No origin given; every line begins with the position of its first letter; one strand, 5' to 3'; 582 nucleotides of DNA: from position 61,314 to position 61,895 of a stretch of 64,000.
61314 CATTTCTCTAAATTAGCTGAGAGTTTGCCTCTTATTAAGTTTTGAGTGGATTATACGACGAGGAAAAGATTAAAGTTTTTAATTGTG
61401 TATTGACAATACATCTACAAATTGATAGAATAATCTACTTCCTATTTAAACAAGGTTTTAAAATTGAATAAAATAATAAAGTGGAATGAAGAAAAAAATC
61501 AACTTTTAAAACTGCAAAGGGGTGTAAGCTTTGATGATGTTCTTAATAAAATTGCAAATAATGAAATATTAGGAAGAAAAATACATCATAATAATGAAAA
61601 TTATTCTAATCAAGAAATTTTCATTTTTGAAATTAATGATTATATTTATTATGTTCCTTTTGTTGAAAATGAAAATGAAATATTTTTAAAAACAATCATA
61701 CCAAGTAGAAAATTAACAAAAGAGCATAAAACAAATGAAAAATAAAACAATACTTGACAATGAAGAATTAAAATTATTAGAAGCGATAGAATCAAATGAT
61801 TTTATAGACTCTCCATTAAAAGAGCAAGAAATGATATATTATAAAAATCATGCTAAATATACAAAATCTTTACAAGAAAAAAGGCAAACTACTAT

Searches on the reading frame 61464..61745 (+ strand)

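Call 72: search_protein_families(library=pfam, proteins=[window:61464-61745:+], max_evalue=0.001)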
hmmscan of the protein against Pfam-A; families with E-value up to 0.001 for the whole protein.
window:61464-61745:+ (93 aa): 1 family
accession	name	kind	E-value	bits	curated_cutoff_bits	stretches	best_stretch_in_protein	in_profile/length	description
PF04365.19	BrnT_toxin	-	1.7e-05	25.5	34.5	1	7-87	1-76/77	Ribonuclease toxin, BrnT, of type II toxin-antitoxin system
